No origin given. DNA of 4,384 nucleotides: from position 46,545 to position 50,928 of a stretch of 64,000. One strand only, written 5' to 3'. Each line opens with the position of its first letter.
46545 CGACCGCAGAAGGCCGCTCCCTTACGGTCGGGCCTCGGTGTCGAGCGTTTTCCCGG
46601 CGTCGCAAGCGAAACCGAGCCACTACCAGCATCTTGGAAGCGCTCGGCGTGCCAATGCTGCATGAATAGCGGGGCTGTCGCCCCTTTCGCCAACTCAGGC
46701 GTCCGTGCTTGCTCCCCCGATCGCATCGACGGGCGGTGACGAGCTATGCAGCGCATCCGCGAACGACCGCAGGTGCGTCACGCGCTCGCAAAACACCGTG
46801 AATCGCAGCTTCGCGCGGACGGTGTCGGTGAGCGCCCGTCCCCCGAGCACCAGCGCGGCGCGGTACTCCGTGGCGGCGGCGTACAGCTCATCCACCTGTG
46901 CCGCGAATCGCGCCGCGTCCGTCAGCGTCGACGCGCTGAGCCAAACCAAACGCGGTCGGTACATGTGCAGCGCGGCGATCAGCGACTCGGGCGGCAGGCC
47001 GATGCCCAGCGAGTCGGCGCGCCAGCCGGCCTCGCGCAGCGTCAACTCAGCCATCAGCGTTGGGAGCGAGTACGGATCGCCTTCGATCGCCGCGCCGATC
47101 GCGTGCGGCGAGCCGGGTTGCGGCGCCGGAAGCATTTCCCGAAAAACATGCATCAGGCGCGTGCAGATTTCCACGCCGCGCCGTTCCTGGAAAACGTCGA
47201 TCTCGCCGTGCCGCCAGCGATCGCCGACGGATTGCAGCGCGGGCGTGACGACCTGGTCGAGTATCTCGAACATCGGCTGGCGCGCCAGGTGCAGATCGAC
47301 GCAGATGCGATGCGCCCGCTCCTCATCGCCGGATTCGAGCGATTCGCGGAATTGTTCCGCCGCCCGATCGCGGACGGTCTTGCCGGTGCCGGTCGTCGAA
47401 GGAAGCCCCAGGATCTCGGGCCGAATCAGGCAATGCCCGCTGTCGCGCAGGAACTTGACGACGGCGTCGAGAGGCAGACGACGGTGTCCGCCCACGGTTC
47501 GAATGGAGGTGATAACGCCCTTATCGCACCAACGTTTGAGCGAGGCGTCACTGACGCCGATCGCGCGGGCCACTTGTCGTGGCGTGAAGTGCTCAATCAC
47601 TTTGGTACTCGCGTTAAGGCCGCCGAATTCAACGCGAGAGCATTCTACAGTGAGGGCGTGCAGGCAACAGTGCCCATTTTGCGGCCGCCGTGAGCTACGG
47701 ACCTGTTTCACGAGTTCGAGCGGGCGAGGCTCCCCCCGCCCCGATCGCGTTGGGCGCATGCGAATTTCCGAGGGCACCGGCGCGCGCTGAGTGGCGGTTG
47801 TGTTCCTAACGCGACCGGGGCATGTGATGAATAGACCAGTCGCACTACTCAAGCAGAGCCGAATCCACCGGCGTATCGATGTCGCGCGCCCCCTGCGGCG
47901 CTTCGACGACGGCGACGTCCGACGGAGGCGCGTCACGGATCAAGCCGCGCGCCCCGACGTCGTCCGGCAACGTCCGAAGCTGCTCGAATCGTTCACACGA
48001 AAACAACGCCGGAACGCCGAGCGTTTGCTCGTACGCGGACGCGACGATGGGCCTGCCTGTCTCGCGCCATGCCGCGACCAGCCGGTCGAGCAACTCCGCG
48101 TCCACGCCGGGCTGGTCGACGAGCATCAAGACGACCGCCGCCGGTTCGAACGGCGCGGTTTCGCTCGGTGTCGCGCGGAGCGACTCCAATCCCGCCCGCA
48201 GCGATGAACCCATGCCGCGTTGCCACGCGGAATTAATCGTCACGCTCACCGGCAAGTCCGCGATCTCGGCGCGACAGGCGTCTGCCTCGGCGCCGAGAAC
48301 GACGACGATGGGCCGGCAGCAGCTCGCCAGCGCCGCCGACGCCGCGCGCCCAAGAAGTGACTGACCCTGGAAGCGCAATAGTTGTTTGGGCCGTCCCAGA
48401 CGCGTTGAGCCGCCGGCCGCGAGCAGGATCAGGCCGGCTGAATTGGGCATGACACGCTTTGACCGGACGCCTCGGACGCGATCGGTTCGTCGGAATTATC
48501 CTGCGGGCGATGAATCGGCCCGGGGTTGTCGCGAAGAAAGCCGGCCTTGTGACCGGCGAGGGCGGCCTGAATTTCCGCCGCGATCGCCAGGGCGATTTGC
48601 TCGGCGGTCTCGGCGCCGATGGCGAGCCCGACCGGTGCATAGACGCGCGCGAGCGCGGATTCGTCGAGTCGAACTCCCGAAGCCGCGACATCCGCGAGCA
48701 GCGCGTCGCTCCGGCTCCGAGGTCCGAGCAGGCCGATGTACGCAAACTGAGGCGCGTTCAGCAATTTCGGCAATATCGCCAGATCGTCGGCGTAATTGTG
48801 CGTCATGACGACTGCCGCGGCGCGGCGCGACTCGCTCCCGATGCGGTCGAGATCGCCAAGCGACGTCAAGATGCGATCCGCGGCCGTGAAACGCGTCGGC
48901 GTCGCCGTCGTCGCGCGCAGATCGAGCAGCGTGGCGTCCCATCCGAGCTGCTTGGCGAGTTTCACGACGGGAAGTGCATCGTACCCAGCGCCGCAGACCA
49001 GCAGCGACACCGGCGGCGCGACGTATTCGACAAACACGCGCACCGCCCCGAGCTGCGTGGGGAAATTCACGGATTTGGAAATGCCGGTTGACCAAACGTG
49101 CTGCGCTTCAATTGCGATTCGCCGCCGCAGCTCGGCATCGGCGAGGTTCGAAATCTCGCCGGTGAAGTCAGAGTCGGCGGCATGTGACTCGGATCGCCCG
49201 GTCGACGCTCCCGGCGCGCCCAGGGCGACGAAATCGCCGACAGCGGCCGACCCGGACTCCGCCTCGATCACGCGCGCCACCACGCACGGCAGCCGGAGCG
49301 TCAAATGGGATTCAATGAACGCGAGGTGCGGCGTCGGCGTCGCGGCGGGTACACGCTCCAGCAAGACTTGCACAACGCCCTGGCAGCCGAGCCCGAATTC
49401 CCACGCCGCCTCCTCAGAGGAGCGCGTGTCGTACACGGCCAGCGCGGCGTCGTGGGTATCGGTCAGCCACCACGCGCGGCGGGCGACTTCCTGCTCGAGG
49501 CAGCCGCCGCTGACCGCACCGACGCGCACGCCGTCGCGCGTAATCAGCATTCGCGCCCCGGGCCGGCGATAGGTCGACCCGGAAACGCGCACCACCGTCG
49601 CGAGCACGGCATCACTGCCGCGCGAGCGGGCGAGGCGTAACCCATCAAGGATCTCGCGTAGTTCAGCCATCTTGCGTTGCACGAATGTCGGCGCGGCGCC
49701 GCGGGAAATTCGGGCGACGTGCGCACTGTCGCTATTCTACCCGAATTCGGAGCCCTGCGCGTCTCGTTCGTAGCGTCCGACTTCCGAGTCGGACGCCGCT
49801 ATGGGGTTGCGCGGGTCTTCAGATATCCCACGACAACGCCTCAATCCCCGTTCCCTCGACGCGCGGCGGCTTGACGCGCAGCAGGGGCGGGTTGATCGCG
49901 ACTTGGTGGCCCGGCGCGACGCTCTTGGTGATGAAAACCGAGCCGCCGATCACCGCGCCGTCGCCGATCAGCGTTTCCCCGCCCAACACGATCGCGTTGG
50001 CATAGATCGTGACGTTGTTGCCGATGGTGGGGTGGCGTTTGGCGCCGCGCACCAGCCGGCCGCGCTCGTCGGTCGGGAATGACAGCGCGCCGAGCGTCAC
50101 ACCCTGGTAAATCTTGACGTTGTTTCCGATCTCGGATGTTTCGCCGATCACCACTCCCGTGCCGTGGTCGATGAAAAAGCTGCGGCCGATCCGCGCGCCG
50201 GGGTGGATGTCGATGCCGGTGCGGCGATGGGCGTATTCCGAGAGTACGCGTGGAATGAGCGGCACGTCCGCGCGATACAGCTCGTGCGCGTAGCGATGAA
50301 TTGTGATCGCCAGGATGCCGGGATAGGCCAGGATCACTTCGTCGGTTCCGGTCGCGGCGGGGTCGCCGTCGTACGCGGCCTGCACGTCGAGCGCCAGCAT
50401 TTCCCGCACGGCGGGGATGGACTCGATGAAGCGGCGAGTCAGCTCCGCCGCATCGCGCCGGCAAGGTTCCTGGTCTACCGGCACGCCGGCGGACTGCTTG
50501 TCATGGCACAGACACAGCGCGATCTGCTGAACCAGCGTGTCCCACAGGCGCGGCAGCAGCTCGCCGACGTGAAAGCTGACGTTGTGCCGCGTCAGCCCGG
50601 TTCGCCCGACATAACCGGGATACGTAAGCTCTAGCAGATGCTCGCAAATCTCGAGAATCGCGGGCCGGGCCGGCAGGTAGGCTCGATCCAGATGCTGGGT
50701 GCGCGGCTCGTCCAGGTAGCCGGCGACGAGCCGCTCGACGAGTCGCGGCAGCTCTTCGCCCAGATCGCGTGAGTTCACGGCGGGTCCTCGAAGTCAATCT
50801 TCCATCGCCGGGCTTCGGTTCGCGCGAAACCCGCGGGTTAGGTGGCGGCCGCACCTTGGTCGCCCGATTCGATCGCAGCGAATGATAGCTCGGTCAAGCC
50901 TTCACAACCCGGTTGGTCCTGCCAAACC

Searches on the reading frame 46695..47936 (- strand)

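Call 16: search_protein_families(library=pfam, proteins=[window:46695-47936:-])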
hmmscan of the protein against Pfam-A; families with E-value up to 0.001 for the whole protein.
window:46695-47936:- (413 aa): 4 families
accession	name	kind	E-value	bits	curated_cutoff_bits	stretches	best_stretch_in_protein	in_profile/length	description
PF02607.22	B12-binding_2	-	4.1e-10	40.1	23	1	193-262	2-70/74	B12 binding domain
PF02310.24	B12-binding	-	1.8e-07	31.5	32.1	1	278-374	2-96/121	B12 binding domain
PF12728.13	HTH_17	-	3.6e-07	30.8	27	1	117-165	2-49/51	Helix-turn-helix domain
PF00376.29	MerR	-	8e-05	22.8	28.2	1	118-153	1-37/38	MerR family regulatory protein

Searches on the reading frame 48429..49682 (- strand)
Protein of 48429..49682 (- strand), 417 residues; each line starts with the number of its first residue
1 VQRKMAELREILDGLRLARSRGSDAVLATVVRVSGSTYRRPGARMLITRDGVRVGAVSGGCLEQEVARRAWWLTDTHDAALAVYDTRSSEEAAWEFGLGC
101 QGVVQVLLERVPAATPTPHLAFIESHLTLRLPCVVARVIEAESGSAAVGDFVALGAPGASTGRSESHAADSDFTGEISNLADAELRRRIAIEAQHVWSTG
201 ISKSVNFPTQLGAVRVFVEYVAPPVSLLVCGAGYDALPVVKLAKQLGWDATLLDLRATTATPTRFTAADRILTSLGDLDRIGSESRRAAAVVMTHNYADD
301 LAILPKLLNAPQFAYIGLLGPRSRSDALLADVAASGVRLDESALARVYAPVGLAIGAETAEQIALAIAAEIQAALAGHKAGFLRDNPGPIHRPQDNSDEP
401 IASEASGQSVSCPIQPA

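Call 85: search_protein_families(library=pfam, proteins=[window:48429-49682:-], max_evalue=0.00001)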
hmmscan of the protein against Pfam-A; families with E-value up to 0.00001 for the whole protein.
window:48429-49682:- (417 aa): 2 families
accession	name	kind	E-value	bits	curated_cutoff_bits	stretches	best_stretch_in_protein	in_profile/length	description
PF13478.12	XdhC_C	-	2.7e-34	118.8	29.7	1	227-371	1-125/125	XdhC Rossmann domain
PF02625.21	XdhC_CoxI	-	4.7e-21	74.9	24.3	1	19-84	2-67/68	XdhC and CoxI family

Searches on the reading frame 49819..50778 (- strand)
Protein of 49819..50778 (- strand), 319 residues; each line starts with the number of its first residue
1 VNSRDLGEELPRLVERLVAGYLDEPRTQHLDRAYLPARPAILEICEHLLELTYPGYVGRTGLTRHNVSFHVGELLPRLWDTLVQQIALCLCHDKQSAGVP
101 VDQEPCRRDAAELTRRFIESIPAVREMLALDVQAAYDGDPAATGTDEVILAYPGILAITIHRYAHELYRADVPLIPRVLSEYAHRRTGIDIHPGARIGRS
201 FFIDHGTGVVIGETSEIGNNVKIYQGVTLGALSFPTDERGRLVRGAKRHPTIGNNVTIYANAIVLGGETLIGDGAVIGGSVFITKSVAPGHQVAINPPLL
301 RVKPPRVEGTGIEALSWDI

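Call 85: search_protein_families(library=pfam, proteins=[window:49819-50778:-], max_evalue=0.00001)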
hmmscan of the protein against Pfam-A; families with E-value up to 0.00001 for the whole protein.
window:49819-50778:- (319 aa): 1 family
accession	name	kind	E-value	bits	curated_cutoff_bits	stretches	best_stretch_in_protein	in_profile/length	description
PF00132.30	Hexapep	-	3.8e-09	36.3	27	0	249-285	1-36/36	Bacterial transferase hexapeptide (six repeats)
